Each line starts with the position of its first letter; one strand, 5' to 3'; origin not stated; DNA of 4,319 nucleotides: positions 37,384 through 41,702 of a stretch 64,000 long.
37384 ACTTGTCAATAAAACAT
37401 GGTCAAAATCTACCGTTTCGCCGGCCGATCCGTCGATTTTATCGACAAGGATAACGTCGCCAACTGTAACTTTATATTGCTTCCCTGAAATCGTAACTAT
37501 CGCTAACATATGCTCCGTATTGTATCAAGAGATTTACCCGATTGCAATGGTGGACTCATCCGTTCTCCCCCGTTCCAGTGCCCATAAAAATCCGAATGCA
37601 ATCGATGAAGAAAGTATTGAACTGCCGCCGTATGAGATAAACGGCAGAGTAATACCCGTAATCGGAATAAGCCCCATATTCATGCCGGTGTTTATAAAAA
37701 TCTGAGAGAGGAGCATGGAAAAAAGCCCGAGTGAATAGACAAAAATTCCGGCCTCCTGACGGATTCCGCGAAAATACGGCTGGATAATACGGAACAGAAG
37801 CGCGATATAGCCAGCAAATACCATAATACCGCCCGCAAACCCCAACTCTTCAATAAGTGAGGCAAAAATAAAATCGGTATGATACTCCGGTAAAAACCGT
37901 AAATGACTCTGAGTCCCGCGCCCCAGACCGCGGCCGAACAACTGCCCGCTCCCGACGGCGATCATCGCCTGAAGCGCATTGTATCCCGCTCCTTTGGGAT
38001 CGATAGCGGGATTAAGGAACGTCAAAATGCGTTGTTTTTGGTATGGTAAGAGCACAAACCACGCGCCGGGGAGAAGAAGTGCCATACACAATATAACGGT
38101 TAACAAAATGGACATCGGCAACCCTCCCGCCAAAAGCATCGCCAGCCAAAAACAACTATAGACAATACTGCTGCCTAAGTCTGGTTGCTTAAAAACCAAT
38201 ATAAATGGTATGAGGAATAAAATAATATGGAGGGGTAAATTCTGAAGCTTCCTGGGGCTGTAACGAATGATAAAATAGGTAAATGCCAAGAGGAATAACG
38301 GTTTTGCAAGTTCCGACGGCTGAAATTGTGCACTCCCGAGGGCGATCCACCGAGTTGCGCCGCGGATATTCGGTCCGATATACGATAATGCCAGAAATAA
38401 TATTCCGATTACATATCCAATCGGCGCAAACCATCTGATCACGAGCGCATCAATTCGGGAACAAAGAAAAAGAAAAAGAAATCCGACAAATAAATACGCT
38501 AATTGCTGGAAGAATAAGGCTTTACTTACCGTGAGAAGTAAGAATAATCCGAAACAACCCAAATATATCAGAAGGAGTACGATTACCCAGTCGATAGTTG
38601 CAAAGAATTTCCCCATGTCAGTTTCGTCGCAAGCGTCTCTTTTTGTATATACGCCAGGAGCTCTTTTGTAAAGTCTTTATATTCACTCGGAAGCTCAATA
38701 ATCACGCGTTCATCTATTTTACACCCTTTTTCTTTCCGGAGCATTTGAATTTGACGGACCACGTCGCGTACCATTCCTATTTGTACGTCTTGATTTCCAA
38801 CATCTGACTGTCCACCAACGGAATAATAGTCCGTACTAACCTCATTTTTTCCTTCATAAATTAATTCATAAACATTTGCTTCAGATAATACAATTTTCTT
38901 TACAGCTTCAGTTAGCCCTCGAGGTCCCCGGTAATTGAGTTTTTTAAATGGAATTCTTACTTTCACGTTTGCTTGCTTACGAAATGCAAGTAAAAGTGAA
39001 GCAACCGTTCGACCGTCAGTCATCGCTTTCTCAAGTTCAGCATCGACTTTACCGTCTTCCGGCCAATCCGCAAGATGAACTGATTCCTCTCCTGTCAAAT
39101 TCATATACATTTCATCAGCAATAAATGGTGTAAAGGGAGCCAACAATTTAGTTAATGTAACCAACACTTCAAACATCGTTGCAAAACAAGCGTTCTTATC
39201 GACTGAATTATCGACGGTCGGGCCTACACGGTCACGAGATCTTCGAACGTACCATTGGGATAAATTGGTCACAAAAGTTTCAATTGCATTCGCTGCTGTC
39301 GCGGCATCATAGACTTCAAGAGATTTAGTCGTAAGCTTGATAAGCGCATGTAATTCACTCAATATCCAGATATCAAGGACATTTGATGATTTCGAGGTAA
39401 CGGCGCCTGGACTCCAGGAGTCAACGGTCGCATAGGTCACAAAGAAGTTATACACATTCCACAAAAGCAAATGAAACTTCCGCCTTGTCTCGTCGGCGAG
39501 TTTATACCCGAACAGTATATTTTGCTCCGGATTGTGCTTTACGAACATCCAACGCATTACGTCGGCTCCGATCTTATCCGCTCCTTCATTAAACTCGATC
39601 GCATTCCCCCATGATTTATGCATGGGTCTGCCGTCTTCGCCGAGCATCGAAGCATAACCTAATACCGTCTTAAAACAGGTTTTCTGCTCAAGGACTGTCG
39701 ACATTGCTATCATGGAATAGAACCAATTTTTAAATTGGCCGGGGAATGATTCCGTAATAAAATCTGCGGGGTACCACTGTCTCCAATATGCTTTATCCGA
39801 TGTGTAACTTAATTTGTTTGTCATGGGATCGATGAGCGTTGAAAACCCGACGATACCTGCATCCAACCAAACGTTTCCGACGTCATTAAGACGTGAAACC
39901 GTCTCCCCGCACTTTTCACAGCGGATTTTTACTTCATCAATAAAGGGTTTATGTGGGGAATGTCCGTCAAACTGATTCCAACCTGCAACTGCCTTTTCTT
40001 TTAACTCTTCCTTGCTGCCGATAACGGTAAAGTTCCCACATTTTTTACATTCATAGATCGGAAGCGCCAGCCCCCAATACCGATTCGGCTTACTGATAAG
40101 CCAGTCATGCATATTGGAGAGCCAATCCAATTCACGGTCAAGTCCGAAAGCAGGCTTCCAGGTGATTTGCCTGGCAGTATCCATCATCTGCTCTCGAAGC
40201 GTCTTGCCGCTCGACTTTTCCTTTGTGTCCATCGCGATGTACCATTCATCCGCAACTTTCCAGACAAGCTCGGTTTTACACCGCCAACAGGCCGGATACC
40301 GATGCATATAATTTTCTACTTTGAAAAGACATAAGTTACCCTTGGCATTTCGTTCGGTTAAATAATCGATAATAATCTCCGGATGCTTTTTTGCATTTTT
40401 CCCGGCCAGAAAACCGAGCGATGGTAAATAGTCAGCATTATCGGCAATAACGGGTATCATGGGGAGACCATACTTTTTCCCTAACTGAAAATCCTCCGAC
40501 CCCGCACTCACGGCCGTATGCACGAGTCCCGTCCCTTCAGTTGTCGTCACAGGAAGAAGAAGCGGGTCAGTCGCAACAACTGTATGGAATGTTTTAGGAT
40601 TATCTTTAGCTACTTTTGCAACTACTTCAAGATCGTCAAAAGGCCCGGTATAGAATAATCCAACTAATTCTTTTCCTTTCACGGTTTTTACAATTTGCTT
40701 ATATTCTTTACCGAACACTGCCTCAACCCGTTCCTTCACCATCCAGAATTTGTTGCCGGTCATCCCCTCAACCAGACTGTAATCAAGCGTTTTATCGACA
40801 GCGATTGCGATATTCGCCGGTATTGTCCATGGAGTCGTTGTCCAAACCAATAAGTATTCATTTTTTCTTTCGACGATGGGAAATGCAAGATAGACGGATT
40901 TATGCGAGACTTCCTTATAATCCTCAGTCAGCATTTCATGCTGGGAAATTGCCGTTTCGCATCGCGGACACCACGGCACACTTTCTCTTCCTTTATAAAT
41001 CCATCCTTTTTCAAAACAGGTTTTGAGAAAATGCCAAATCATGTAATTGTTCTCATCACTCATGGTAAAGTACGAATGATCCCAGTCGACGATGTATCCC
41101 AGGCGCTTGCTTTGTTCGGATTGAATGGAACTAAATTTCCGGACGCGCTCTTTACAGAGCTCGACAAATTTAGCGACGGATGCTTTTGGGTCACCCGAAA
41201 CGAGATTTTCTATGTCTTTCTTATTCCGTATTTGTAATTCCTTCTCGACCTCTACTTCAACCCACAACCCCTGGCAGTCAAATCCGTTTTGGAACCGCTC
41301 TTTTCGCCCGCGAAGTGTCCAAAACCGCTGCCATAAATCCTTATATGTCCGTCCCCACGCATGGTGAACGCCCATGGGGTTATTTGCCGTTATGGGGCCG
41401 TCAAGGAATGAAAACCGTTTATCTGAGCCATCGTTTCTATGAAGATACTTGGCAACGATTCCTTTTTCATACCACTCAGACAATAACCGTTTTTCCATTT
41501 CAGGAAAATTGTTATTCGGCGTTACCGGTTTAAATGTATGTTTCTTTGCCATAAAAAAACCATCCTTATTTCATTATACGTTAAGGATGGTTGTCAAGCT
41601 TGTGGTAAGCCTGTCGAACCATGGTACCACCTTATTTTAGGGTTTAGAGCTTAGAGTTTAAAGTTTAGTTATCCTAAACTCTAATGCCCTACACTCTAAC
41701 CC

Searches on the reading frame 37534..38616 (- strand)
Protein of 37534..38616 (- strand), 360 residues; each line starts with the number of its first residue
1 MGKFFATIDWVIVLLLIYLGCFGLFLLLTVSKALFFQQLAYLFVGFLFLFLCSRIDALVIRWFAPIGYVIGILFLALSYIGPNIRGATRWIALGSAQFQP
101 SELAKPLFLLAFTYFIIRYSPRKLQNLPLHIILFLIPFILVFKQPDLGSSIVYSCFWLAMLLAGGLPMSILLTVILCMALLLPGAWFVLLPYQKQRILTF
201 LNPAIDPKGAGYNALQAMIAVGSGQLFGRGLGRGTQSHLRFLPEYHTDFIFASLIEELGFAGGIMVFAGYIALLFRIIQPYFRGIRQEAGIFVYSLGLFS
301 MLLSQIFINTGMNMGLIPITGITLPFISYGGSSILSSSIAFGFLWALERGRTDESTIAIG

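Call 63: search_protein_families(library=pfam, proteins=[window:37534-38616:-], max_evalue=0.00001)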
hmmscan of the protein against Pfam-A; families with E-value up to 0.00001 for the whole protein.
window:37534-38616:- (360 aa): 1 family
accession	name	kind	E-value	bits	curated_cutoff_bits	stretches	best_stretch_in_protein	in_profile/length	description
PF01098.24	FTSW_RODA_SPOVE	-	4.9e-77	259.8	26.4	1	30-349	33-352/356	Cell cycle protein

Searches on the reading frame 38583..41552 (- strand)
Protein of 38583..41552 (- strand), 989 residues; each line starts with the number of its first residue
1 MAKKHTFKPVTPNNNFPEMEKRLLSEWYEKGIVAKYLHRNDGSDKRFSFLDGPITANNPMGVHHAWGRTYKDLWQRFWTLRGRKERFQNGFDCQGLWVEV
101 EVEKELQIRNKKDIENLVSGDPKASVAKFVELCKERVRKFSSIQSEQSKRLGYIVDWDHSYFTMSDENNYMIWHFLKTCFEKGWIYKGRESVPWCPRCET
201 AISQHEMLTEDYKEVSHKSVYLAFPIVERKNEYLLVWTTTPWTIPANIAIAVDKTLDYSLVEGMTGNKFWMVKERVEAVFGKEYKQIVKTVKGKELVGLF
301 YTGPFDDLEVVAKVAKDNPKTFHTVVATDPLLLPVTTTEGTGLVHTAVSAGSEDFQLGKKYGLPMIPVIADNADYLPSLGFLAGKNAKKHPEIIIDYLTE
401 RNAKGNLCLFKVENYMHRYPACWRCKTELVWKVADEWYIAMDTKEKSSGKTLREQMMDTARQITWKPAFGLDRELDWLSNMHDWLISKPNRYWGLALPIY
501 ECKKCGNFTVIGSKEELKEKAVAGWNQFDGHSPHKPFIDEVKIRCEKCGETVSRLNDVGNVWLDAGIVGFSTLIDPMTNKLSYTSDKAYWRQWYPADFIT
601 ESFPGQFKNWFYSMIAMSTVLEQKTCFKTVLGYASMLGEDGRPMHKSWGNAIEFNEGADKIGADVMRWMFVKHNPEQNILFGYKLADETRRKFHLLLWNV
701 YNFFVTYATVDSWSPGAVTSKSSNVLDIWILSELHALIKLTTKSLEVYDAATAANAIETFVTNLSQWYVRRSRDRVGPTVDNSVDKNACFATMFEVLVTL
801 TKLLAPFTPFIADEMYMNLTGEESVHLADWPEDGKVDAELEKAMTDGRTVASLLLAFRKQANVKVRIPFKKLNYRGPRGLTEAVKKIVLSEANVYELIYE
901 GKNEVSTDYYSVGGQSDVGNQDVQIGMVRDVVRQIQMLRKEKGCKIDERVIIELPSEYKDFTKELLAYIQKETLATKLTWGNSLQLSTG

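Call 63: search_protein_families(library=pfam, proteins=[window:38583-41552:-], max_evalue=0.00001)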
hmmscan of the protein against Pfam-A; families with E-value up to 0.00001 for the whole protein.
window:38583-41552:- (989 aa): 4 families
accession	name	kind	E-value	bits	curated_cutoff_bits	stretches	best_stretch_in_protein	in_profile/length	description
PF00133.28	tRNA-synt_1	-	5.3e-72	243.3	22.7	1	23-675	2-407/414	tRNA synthetases class I (I, L, M and V)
PF08264.19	Anticodon_1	-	4e-30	105.1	25.1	1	727-868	1-143/148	Anticodon-binding domain of tRNA ligase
PF09334.17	tRNA-synt_1g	-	1.2e-09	37.8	20.1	0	561-678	247-362/391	tRNA synthetases class I (M)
PF19302.4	DUF5915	-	5.1e-09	36.4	27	1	923-983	113-175/195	Domain of unknown function (DUF5915)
